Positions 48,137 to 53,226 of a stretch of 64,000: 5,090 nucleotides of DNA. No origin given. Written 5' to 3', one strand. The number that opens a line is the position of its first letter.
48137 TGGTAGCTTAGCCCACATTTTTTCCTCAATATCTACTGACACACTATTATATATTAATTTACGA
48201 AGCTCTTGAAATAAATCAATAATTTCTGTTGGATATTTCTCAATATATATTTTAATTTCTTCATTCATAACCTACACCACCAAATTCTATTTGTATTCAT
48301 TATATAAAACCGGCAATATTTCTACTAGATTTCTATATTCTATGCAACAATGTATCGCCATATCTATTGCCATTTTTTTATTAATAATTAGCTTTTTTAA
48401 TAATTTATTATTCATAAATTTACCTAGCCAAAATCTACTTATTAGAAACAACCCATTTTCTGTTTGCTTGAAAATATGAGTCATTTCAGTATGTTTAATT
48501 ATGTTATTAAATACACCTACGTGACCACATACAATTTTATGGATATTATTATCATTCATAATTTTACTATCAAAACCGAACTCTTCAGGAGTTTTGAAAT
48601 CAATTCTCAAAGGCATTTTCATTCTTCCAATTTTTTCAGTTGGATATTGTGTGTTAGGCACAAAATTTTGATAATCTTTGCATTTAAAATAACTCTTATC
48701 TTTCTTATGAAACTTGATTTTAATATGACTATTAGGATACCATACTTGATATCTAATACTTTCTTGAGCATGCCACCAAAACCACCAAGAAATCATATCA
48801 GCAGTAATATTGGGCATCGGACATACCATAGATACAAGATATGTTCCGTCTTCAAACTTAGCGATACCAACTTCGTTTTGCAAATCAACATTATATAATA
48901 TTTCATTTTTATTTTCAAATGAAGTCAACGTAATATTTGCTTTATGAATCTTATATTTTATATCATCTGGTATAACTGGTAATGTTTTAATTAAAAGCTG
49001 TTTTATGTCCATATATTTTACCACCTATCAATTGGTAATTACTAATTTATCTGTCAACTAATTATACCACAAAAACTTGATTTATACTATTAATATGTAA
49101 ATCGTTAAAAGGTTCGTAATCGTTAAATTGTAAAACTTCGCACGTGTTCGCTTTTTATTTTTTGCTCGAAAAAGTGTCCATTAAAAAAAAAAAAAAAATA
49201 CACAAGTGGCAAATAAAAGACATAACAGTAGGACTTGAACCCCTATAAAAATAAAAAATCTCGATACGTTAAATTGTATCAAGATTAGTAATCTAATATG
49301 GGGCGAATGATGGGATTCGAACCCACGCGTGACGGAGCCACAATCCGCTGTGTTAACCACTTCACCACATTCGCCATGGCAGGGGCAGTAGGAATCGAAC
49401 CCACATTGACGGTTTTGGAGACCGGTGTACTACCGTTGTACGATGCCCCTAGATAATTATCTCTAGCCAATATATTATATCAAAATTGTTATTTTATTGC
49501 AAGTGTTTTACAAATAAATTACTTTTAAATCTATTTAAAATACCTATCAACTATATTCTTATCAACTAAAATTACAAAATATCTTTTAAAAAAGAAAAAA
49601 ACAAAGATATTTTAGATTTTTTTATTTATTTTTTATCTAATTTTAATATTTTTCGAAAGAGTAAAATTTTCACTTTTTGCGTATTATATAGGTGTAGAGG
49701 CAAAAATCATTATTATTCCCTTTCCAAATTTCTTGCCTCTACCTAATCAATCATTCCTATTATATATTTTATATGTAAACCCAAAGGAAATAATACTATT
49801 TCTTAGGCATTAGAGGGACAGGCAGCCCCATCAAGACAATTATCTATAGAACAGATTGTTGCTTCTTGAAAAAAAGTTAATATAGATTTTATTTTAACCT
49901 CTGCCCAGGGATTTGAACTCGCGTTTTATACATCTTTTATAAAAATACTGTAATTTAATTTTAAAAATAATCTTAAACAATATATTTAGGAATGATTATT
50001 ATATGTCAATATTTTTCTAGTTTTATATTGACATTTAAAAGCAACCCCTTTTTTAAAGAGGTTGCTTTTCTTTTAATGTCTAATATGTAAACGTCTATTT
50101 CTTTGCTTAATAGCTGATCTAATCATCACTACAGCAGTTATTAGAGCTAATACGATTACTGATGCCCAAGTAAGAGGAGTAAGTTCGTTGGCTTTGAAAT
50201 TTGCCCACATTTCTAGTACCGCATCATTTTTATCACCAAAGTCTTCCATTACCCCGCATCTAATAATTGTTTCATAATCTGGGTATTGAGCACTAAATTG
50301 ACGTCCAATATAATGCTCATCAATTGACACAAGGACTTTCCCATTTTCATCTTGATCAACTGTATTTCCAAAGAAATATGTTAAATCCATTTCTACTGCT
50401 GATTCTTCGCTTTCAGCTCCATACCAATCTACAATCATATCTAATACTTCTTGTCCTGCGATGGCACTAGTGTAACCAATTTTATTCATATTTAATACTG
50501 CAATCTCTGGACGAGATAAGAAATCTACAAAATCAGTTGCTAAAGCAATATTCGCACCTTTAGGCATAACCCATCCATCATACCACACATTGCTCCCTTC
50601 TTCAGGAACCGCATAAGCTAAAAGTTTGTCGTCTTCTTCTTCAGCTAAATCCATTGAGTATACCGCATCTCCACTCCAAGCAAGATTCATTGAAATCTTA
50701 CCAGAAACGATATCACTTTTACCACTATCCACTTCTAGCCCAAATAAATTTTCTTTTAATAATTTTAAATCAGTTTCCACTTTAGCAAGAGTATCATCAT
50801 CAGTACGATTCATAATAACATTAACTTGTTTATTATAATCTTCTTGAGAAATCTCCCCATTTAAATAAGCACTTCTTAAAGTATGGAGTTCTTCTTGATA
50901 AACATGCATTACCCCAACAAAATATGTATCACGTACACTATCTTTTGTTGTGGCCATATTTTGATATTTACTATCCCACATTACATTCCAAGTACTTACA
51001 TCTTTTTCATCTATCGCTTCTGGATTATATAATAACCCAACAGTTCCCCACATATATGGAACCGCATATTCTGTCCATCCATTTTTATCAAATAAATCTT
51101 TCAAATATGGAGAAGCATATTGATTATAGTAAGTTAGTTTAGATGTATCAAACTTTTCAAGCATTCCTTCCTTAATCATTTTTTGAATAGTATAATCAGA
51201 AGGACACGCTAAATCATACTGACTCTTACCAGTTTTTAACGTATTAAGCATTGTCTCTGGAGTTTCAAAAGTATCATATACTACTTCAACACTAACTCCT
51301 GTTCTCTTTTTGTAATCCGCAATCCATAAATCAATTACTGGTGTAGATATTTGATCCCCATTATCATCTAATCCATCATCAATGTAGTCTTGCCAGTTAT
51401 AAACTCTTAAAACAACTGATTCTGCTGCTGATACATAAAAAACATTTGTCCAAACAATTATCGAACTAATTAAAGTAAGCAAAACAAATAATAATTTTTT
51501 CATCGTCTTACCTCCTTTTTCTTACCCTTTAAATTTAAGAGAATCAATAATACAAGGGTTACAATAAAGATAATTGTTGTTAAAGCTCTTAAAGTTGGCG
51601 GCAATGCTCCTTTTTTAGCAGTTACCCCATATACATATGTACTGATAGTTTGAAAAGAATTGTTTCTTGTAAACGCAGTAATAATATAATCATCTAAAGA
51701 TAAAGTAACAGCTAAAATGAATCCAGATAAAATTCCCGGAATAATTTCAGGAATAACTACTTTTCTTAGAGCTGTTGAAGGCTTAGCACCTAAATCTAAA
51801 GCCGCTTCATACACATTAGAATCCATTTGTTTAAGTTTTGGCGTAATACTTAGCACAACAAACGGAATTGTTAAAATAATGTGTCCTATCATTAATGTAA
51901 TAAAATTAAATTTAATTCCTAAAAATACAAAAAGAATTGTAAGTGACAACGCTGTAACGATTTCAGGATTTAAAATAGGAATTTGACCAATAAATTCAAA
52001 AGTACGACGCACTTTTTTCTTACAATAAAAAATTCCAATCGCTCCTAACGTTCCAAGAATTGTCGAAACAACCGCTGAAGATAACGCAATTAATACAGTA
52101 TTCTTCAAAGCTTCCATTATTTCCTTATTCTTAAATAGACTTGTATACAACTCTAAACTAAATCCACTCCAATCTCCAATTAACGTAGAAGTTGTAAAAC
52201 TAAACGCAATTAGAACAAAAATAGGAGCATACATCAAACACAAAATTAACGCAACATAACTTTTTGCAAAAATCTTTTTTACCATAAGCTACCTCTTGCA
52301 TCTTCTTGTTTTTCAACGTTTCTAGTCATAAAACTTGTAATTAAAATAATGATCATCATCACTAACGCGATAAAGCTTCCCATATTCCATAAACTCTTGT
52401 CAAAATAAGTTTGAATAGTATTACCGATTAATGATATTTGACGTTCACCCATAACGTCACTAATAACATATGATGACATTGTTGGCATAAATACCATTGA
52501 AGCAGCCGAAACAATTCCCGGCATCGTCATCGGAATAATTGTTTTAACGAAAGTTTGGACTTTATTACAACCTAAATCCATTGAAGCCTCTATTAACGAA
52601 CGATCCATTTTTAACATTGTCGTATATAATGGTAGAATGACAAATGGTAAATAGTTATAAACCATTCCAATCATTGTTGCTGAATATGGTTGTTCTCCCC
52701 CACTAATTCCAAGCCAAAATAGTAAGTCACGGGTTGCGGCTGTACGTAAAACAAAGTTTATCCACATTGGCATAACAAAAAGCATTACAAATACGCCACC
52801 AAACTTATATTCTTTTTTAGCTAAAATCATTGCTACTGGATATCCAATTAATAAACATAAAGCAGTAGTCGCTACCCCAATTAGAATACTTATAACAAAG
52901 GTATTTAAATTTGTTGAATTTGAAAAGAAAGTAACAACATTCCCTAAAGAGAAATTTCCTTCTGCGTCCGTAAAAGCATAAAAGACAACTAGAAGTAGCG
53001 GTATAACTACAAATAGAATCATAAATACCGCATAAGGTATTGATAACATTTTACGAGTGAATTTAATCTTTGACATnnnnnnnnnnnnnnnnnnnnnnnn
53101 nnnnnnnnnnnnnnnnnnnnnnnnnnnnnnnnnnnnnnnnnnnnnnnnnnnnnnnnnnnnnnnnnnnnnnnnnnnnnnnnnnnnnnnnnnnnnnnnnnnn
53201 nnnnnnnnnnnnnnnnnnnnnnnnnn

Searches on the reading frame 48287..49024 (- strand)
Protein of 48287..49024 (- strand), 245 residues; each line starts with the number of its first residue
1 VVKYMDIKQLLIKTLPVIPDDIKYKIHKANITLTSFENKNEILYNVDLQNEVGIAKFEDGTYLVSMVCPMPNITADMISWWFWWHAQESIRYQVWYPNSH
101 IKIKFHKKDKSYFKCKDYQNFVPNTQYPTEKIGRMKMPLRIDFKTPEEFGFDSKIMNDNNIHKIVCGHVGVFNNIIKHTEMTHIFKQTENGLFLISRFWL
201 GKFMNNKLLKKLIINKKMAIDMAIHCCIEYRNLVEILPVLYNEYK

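Call 19: search_protein_families(library=pfam, proteins=[window:48287-49024:-], max_evalue=0.0001)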
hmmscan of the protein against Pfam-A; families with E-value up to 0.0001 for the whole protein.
window:48287-49024:- (245 aa): 1 family
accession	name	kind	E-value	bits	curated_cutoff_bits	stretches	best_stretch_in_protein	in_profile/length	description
PF18089.7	DAPG_hydrolase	-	2.7e-59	200.9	22.7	1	34-242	2-223/223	DAPG hydrolase PhiG domain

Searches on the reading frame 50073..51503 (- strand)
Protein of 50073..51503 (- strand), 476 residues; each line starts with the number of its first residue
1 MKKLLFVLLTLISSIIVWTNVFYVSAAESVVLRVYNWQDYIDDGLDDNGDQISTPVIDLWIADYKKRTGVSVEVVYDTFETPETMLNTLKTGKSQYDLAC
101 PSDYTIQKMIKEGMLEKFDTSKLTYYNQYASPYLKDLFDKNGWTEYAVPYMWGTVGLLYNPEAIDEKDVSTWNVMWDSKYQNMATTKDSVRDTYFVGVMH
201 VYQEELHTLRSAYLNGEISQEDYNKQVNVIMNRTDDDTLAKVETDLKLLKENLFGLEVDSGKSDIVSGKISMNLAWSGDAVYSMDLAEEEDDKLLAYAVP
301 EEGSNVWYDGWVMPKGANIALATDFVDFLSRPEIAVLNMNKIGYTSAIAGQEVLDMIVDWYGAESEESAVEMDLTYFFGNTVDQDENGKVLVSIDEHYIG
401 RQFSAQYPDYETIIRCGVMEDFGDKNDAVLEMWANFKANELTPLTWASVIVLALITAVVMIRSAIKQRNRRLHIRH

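Call 19: search_protein_families(library=pfam, proteins=[window:50073-51503:-], max_evalue=0.0001)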
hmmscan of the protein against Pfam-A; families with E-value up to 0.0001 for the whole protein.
window:50073-51503:- (476 aa): 4 families
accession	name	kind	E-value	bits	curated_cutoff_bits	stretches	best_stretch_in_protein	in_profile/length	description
PF13416.11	SBP_bac_8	-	9.1e-23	81.9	27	1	60-348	2-262/279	Bacterial extracellular solute-binding protein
PF01547.30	SBP_bac_1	-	5e-16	60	26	1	60-333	13-304/307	Bacterial extracellular solute-binding protein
PF13343.11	SBP_bac_6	-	2.2e-13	50.7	24.6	1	104-335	19-208/245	Bacterial extracellular solute-binding protein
PF13531.11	SBP_bac_11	-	6.1e-07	29.9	25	1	56-333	12-216/227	Bacterial extracellular solute-binding protein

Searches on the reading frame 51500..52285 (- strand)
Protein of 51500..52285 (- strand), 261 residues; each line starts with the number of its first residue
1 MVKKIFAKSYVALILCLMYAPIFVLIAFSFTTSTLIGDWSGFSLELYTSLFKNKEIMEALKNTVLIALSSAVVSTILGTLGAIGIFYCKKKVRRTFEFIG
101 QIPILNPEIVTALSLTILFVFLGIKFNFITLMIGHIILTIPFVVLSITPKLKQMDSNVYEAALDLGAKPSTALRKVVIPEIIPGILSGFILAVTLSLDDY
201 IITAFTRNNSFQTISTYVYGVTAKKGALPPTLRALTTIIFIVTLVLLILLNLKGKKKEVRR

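Call 19: search_protein_families(library=pfam, proteins=[window:51500-52285:-], max_evalue=0.0001)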
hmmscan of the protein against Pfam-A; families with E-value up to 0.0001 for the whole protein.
window:51500-52285:- (261 aa): 1 family
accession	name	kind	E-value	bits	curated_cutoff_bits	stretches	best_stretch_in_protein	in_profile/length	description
PF00528.27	BPD_transp_1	-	4.4e-14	53.1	26.4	1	76-250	3-171/184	Binding-protein-dependent transport system inner membrane component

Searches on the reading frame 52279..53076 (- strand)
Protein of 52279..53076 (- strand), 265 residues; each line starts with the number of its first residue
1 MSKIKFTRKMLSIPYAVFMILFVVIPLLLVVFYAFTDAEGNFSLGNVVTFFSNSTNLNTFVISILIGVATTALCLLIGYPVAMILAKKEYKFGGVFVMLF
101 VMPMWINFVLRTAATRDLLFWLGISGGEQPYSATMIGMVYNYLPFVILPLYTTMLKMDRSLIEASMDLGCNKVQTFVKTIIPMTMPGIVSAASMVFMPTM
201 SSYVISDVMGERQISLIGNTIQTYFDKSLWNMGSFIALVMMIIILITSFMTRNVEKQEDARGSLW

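Call 19: search_protein_families(library=pfam, proteins=[window:52279-53076:-], max_evalue=0.0001)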
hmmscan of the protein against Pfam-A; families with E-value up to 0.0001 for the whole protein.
window:52279-53076:- (265 aa): 1 family
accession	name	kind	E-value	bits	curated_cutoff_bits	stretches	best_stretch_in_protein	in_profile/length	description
PF00528.27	BPD_transp_1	-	3.6e-11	43.6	26.4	1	80-256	3-180/184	Binding-protein-dependent transport system inner membrane component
